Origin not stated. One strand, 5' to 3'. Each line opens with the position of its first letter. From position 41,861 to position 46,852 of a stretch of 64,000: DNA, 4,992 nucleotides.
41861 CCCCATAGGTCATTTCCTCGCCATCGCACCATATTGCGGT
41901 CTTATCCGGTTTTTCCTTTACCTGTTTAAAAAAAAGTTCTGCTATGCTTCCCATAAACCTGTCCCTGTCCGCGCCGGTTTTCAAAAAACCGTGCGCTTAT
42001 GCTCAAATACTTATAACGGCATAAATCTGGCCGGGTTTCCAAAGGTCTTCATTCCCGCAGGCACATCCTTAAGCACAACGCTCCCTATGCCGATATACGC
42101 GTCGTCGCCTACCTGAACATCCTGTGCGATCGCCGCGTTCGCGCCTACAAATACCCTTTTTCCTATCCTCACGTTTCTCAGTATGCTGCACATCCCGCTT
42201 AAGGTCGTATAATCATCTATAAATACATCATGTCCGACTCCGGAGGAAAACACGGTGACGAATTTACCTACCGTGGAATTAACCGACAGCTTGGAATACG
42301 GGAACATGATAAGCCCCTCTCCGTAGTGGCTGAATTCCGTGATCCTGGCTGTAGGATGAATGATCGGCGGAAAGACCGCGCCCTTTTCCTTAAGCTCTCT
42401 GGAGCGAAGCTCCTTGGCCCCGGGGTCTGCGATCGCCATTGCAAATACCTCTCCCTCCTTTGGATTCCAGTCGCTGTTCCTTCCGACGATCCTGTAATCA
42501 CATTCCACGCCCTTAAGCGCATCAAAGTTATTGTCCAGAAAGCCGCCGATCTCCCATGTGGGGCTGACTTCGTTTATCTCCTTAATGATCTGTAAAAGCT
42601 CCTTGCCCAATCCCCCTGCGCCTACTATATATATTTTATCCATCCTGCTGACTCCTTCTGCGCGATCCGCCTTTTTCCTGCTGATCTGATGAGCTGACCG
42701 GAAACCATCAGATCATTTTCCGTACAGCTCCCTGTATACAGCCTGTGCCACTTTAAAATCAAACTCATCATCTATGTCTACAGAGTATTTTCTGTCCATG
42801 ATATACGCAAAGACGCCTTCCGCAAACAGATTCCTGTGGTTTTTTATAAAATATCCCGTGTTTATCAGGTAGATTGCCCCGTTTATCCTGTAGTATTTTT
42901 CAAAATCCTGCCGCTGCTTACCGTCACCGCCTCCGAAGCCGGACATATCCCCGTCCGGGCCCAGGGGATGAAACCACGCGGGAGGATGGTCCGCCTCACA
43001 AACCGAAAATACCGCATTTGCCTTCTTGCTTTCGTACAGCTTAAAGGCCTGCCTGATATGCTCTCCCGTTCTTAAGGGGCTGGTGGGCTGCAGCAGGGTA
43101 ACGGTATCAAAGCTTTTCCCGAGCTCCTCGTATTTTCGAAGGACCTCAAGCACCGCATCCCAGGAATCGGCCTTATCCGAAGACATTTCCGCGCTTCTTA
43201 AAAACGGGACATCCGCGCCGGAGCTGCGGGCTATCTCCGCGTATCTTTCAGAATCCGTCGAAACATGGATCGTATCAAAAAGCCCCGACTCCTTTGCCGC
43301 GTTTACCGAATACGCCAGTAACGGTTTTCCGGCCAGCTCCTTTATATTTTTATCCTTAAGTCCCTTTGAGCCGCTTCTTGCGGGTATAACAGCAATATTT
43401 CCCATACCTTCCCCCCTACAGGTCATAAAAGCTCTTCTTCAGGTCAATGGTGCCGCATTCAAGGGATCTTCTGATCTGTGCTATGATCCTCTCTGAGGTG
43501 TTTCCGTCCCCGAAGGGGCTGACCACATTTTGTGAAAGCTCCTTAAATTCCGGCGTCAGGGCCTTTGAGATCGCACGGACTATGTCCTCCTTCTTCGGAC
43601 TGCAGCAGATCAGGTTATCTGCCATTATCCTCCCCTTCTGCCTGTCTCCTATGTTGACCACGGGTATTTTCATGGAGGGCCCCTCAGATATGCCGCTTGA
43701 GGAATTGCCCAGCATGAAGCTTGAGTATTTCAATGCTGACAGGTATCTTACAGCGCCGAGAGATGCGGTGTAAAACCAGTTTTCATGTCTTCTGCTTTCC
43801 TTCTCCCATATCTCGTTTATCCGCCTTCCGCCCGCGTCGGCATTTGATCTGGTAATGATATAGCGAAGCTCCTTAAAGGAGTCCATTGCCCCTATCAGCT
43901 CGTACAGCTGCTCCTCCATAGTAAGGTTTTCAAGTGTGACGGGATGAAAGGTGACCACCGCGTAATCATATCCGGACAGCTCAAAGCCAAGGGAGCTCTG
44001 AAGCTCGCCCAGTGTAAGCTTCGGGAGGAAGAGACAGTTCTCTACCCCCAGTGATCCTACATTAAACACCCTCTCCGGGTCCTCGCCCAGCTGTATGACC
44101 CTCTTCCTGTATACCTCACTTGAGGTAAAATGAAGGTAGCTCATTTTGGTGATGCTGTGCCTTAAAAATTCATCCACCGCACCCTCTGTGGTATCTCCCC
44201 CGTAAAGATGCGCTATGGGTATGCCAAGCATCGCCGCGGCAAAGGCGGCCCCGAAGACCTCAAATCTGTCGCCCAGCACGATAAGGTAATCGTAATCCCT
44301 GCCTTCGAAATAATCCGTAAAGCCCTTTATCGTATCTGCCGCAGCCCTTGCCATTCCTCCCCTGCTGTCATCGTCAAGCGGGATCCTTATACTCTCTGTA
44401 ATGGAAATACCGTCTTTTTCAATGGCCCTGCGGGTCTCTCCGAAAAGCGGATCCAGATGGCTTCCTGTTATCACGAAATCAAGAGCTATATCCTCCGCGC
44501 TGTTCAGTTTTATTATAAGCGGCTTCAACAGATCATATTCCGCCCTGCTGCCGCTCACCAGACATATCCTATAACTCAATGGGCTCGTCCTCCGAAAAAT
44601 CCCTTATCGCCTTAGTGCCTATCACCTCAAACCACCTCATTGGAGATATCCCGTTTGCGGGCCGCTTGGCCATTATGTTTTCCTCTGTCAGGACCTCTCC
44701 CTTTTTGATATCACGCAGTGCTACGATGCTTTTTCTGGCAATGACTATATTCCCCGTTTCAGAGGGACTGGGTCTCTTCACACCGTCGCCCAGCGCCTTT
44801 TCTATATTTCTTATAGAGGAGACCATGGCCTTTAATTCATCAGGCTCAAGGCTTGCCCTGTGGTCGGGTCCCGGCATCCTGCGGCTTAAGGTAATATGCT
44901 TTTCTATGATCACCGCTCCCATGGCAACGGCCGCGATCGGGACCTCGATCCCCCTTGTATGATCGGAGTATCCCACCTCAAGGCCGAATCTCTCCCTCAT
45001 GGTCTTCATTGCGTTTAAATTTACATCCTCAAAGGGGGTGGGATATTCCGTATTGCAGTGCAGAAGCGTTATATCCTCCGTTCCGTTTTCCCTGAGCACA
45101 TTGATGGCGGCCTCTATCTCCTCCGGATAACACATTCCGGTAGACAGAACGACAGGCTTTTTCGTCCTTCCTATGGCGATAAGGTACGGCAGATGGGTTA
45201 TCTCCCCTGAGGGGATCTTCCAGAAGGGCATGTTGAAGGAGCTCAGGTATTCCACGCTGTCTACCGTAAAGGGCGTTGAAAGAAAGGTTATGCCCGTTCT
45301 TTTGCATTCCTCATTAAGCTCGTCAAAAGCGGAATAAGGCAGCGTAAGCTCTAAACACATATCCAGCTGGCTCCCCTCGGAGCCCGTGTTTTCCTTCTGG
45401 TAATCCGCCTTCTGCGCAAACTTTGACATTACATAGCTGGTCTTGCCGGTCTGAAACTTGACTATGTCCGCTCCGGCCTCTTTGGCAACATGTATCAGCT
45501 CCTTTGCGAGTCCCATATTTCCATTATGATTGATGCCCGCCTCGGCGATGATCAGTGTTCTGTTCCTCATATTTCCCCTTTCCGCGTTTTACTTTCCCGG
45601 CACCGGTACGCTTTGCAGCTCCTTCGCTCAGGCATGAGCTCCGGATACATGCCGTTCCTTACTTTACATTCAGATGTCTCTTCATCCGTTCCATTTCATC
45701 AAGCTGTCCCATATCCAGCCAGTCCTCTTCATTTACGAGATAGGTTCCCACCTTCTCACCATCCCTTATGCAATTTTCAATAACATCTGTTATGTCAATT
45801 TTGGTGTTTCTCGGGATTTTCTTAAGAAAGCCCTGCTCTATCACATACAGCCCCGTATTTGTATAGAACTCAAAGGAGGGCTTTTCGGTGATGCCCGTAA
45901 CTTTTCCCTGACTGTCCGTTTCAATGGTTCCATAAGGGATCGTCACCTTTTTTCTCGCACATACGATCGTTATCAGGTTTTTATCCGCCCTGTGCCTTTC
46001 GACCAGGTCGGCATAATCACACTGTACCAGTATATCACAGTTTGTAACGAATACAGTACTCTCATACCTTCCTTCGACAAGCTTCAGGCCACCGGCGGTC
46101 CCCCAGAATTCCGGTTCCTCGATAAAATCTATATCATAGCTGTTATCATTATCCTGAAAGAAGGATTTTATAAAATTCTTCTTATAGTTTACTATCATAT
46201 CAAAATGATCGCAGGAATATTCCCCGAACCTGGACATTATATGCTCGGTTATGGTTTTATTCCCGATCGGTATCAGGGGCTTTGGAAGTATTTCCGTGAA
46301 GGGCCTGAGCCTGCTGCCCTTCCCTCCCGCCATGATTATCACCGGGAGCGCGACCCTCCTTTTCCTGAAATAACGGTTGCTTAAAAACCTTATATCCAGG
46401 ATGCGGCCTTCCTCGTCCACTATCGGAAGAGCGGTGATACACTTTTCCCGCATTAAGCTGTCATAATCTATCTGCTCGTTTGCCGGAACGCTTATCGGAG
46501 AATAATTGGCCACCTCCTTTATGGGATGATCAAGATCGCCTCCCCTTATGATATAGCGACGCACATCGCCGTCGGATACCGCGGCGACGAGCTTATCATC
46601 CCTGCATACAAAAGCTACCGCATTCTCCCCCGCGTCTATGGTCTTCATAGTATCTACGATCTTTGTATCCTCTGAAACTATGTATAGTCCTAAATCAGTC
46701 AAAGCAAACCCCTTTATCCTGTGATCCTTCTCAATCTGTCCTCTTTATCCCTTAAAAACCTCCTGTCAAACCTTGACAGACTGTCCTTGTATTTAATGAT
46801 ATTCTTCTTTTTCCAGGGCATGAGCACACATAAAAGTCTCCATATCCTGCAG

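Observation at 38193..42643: Carrier-protein acylation cassette plus a DAHP-synthase homolog embedded in the nonulosonic-acid cluster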

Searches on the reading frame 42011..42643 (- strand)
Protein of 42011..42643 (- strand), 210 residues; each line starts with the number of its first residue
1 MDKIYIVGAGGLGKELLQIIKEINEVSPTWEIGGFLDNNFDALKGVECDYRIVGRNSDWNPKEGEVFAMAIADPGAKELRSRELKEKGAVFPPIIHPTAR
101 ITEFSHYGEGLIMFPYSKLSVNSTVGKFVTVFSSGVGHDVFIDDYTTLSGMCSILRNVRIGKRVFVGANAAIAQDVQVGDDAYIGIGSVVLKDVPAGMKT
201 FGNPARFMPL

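Call 4: search_protein_families(library=pfam, proteins=[window:42011-42643:-])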
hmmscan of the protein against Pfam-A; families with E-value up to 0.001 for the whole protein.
window:42011-42643:- (210 aa): 4 families
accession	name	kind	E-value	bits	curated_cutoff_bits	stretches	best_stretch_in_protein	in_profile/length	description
PF00132.30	Hexapep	-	1.6e-08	34.3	27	1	157-190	1-34/36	Bacterial transferase hexapeptide (six repeats)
PF17836.7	PglD_N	-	4e-08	34.1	23.4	1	3-76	1-70/78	PglD N-terminal domain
PF14602.12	Hexapep_2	-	4.4e-06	26.7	27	1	158-191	2-33/34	Hexapeptide repeat of succinyl-transferase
PF25084.1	LbH_EIF2B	-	1.7e-05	25.2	54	1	121-195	26-98/105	EIF2B subunit epsilon LbH domain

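Call 6: search_protein_families(library=ncbifam, proteins=[window:42011-42643:-], max_evalue=0.00001)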
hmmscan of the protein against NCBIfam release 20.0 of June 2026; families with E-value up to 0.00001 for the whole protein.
window:42011-42643:- (210 aa): 26 families (the best 25 are shown)
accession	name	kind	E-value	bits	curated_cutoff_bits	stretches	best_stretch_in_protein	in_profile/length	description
TIGR03570.1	NeuD_NnaD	subfamily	6e-47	159.9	160.8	1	3-206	1-202/202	NeuD/PglB/VioB family sugar acetyltransferase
TIGR01853.1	lipid_A_lpxD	equivalog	1.7e-14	53.5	242.5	2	94-175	94-176/325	UDP-3-O-(3-hydroxymyristoyl)glucosamine N-acyltransferase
NF002060.0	PRK00892.1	subfamily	1.6e-12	47.3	207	1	136-206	242-313/345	UDP-3-O-(3-hydroxymyristoyl)glucosamine N-acyltransferase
NF003657.0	PRK05289.1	equivalog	2.4e-11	43.2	226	1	134-207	119-192/264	acyl-ACP--UDP-N-acetylglucosamine O-acyltransferase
NF041874.1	EPS_EpsC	equivalog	5.1e-11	42.6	150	0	176-209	132-165/168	serine O-acetyltransferase EpsC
NF058585.1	HptprglPActTf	PfamEq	5.5e-11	42.3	300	1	113-207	73-156/172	heptaprenylglyceryl phosphate O-acetyltransferase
TIGR01172.1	cysE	equivalog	1e-10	41.9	210.65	1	134-206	88-162/162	serine O-acetyltransferase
TIGR01852.1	lipid_A_lpxA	equivalog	4.3e-10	39.3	231.05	1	132-208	112-188/254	acyl-ACP--UDP-N-acetylglucosamine O-acyltransferase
NF007797.0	PRK10502.1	subfamily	3.5e-09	36.6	192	1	156-206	124-174/183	WcaF family extracellular polysaccharide biosynthesis acetyltransferase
TIGR03532.1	DapD_Ac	equivalog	7.2e-09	35.6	231.75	1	136-207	137-210/231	2,3,4,5-tetrahydropyridine-2,6-dicarboxylate N-acetyltransferase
NF010936.0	PRK14356.1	equivalog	1e-08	34.6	666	1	158-198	399-439/456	bifunctional UDP-N-acetylglucosamine diphosphorylase/glucosamine-1-phosphate N-acetyltransferase GlmU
NF010933.0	PRK14353.1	equivalog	1.2e-08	34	505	1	158-199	381-422/453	bifunctional UDP-N-acetylglucosamine diphosphorylase/glucosamine-1-phosphate N-acetyltransferase GlmU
NF007499.0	PRK10092.1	equivalog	1.3e-08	34.8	314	1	147-207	120-179/183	maltose O-acetyltransferase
TIGR03308.1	phn_thr-fam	hypoth_equivalog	2.9e-08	33.8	201.65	1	156-207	107-158/204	phosphonate metabolim protein, transferase hexapeptide repeat family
NF007076.0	PRK09527.1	equivalog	3e-08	33.3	347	1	134-207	111-181/203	galactoside O-acetyltransferase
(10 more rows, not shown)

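Call 51: search_solved_structures(query=window:42011-42643:-, max_evalue=0.001, show_alignments=2)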
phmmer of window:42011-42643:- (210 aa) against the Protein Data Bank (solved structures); distinct sequences matched with E-value up to 0.001: 84 (the best 60 are shown).
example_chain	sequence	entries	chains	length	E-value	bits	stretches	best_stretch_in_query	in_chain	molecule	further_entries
7txp_A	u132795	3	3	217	4.1e-23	85.4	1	2-208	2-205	VioB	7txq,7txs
4m9c_A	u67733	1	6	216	3.8e-18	69.1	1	5-208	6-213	Bacterial transferase hexapeptide (Three repeats) family protein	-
4m98_A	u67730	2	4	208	4e-15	59.3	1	3-206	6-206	Pilin glycosylation protein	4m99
7l7z_AAA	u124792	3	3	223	1.5e-14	57.4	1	3-208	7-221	Putative acetyl transferase protein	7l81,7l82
7l7y_AAA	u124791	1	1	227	1.5e-14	57.4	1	3-208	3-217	Putative acetyl transferase protein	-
4ea7_A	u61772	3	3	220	4.3e-12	49.4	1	69-207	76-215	Perosamine N-acetyltransferase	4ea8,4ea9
4eaa_A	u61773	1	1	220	3.8e-11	46.3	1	69-207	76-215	Perosamine N-acetyltransferase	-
4eab_A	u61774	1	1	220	7.9e-11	45.2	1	69-207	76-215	Perosamine N-acetyltransferase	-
2npo_A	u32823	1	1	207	2.2e-10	43.8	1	70-206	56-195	Acetyltransferase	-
2vhe_A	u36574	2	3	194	2.6e-10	43.5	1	69-206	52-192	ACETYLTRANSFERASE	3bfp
3bss_A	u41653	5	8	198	2.7e-10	43.5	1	69-206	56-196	Acetyltransferase | UDP-N-acetylbacillosamine N-acetyltransferase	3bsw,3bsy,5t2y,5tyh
4e6t_A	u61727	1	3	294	1.9e-09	40.7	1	131-206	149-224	Acyl-[acyl-carrier-protein]--UDP-N-acetylglucosamine O-acyltransferase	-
4e6u_A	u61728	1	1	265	4.3e-09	39.6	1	131-206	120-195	Acyl-[acyl-carrier-protein]--UDP-N-acetylglucosamine O-acyltransferase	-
8vr6_A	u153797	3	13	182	6.5e-09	39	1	156-206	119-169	Acetyltransferase, putative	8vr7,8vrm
5jxx_A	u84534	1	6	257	7.6e-09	38.8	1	133-206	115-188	Acyl-[acyl-carrier-protein]--UDP-N-acetylglucosamine O-acyltransferase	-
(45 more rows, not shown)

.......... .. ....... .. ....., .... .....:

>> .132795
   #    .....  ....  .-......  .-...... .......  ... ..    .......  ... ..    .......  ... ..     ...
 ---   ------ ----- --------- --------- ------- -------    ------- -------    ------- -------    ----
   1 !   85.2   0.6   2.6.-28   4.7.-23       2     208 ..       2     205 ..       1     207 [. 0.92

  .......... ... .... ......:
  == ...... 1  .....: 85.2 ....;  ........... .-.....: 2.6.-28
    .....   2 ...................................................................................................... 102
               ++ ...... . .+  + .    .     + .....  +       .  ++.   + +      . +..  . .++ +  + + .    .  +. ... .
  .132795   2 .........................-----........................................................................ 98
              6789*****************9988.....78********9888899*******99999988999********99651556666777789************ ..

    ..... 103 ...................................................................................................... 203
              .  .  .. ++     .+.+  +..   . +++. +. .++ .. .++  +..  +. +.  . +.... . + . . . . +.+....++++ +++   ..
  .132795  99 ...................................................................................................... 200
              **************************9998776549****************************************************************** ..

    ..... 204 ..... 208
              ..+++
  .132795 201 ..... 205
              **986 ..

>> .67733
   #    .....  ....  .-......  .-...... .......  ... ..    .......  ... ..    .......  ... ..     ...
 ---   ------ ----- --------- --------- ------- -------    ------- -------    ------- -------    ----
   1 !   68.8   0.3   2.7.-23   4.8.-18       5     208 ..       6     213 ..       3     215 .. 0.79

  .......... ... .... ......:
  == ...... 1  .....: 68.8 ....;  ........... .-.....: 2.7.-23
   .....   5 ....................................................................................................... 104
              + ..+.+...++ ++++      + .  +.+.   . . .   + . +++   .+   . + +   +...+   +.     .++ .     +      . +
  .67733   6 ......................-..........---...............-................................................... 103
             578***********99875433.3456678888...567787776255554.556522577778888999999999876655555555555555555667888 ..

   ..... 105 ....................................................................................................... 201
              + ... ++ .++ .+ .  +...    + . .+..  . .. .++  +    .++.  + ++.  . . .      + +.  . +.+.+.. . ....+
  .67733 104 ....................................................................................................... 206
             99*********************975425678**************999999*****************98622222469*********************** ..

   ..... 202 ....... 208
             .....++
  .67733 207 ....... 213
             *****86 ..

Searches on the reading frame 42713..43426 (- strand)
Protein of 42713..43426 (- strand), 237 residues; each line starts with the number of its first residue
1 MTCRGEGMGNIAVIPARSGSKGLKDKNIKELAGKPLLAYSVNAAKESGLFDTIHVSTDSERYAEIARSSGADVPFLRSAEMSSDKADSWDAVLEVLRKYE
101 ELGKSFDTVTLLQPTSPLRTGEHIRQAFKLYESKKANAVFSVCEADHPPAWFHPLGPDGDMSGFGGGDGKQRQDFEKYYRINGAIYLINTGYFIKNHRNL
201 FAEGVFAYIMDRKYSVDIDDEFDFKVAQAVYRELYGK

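Call 4: search_protein_families(library=pfam, proteins=[window:42713-43426:-])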
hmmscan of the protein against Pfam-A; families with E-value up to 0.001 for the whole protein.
window:42713-43426:- (237 aa): 2 families
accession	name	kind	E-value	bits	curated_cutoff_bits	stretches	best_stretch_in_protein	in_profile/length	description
PF02348.25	CTP_transf_3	-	5.7e-25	88.8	22.6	1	11-138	1-122/217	Cytidylyltransferase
PF12804.13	NTP_transf_3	-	0.00013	22.6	27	1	24-152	14-133/160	MobA-like NTP transferase domain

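Call 6: search_protein_families(library=ncbifam, proteins=[window:42713-43426:-], max_evalue=0.00001)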
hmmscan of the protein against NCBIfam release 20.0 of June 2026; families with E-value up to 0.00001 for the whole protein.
window:42713-43426:- (237 aa): 6 families
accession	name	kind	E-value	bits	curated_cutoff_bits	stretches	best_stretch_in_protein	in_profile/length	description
TIGR03584.1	PseF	equivalog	2e-50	171.5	205.7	1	11-232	1-221/222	pseudaminic acid cytidylyltransferase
NF003952.0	PRK05450.1-5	subfamily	2.7e-13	49.6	193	1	11-142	4-127/250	3-deoxy-manno-octulosonate cytidylyltransferase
NF009905.0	PRK13368.1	subfamily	2.2e-10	40.3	255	1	8-144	1-127/243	3-deoxy-manno-octulosonate cytidylyltransferase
NF003950.0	PRK05450.1-3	subfamily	2e-09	37.1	234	1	10-136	3-122/248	3-deoxy-manno-octulosonate cytidylyltransferase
NF003948.0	PRK05450.1-1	equivalog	2.1e-08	33.7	281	1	9-144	5-133/248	3-deoxy-manno-octulosonate cytidylyltransferase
TIGR00466.1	kdsB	equivalog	1.1e-07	31.5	155.2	1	10-126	3-111/241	3-deoxy-manno-octulosonate cytidylyltransferase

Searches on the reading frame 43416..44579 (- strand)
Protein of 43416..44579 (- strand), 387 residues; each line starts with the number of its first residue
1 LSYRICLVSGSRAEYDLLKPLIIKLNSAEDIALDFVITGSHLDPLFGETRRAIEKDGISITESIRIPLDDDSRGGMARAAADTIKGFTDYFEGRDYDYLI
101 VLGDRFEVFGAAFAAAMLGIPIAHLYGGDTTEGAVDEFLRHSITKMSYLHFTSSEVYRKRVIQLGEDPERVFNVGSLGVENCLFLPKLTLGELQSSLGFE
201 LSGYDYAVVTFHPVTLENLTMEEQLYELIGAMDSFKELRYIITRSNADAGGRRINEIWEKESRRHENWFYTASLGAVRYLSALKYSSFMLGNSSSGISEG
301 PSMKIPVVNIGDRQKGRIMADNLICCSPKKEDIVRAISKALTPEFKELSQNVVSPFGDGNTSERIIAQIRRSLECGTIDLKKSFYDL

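Call 5: search_protein_families(library=pfam, proteins=[window:43416-44579:-])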
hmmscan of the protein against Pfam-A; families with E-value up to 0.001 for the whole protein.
window:43416-44579:- (387 aa): 1 family
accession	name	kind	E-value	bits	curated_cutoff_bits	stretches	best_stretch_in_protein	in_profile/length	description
PF02350.25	Epimerase_2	-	2.1e-80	270.6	30.6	1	24-369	2-346/347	UDP-N-acetylglucosamine 2-epimerase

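Call 59: search_protein_families(library=ncbifam, proteins=[window:43416-44579:-], max_evalue=1e-8)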
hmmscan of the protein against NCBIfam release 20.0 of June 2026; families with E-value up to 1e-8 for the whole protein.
window:43416-44579:- (387 aa): 2 families
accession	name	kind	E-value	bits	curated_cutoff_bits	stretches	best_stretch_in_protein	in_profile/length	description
TIGR03568.1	NeuC_NnaA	equivalog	7.6e-128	426.4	235.9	1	4-368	2-364/365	UDP-N-acetylglucosamine 2-epimerase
TIGR00236.1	wecB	equivalog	3e-20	72.7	210.15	1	4-371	2-364/366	non-hydrolyzing UDP-N-acetylglucosamine 2-epimerase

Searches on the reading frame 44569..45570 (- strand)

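Call 5: search_protein_families(library=pfam, proteins=[window:44569-45570:-])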
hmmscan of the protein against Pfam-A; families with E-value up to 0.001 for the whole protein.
window:44569-45570:- (333 aa): 2 families
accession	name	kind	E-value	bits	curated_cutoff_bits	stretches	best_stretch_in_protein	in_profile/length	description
PF03102.20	NeuB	-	6.6e-100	334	22.1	1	25-265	1-241/241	NeuB family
PF08666.17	SAF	-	8.7e-11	42.7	21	1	280-331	2-57/63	SAF domain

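Call 59: search_protein_families(library=ncbifam, proteins=[window:44569-45570:-], max_evalue=1e-8)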
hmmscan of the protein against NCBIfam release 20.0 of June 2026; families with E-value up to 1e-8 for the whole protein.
window:44569-45570:- (333 aa): 2 families
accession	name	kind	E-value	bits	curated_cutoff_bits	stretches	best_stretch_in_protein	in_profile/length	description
TIGR03569.1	NeuB_NnaB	equivalog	5.2e-145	482.6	399.65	1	5-331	1-329/329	N-acetylneuraminate synthase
TIGR03586.1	PseI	equivalog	1.4e-90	303.8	340.25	1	5-330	2-326/327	pseudaminic acid synthase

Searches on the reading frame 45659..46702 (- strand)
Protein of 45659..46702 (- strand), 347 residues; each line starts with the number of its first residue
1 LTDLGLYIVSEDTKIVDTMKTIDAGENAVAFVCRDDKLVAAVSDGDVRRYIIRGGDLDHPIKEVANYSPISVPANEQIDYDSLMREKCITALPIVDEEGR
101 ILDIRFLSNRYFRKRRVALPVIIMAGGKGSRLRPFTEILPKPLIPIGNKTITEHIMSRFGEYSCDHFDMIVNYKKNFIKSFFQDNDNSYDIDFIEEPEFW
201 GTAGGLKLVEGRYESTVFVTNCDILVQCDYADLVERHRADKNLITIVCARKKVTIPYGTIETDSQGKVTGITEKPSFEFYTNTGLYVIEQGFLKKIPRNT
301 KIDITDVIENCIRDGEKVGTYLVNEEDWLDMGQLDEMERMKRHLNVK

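Call 5: search_protein_families(library=pfam, proteins=[window:45659-46702:-])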
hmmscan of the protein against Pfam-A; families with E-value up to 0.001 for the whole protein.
window:45659-46702:- (347 aa): 3 families
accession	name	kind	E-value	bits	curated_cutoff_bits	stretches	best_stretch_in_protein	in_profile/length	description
PF00483.29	NTP_transferase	-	4.4e-36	125.1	21.2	1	122-342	3-240/245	Nucleotidyl transferase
PF12804.13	NTP_transf_3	-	1.7e-09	38.5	27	1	121-253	1-127/160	MobA-like NTP transferase domain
PF00571.33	CBS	-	2.7e-06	28.1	24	0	7-52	10-56/57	CBS domain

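Call 59: search_protein_families(library=ncbifam, proteins=[window:45659-46702:-], max_evalue=1e-8)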
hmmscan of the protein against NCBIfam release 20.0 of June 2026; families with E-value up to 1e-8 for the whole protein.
window:45659-46702:- (347 aa): 22 families
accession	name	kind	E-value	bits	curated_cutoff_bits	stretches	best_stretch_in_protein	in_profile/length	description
TIGR03992.1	Arch_glmU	subfamily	7.7e-35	120.5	292.1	1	121-333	3-216/393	bifunctional sugar-1-phosphate nucleotidylyltransferase/acetyltransferase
NF052502.1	man1P_GTase_Rv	exception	3.1e-33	115.1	440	1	122-338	4-224/352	mannose-1-phosphate guanylyltransferase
NF041313.1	UDPGP_AglF_Halo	equivalog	5.1e-22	78.5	400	1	122-343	4-233/234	UTP--glucose-1-phosphate uridylyltransferase AglF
NF041173.1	Sug_nt_acttase_Thmprot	equivalog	4.4e-19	68.7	600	1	121-333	3-216/405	bifunctional sugar-1-phosphate nucleotidylyltransferase/acetyltransferase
NF049965.1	GlMnHpPGnyltfHddC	equivalog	1.9e-18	66.9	300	1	121-313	3-192/221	D-glycero-D-manno-heptose 1-phosphate guanosyltransferase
TIGR01208.1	rmlA_long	equivalog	8.4e-18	64.4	320.25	1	122-339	3-229/353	glucose-1-phosphate thymidylyltransferase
NF045761.1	NAMPUrTaseMurU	equivalog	7.7e-17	61.9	250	1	121-341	3-224/226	N-acetylmuramate alpha-1-phosphate uridylyltransferase MurU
TIGR02623.1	G1P_cyt_trans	equivalog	7.2e-16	58.4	300.25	1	121-184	3-66/255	glucose-1-phosphate cytidylyltransferase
NF010932.0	PRK14352.1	equivalog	6.8e-14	51.4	611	1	119-325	7-227/488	bifunctional UDP-N-acetylglucosamine diphosphorylase/glucosamine-1-phosphate N-acetyltransferase GlmU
TIGR02091.1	glgC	equivalog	2.2e-13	50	424.9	1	121-335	3-250/364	glucose-1-phosphate adenylyltransferase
NF010940.0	PRK14360.1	equivalog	5.6e-13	48.2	602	1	119-274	2-156/452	bifunctional UDP-N-acetylglucosamine diphosphorylase/glucosamine-1-phosphate N-acetyltransferase GlmU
TIGR01173.1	glmU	equivalog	1.3e-12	47.3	366.85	1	121-327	3-218/452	bifunctional UDP-N-acetylglucosamine diphosphorylase/glucosamine-1-phosphate N-acetyltransferase GlmU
NF010939.0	PRK14359.1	equivalog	6.2e-12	44.8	592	1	119-331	3-220/430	bifunctional UDP-N-acetylglucosamine diphosphorylase/glucosamine-1-phosphate N-acetyltransferase GlmU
NF003670.0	PRK05293.1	equivalog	6.5e-12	45.1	470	0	215-335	119-249/382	glucose-1-phosphate adenylyltransferase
NF002023.0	PRK00844.1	subfamily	2e-11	43.4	458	1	121-276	9-182/408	glucose-1-phosphate adenylyltransferase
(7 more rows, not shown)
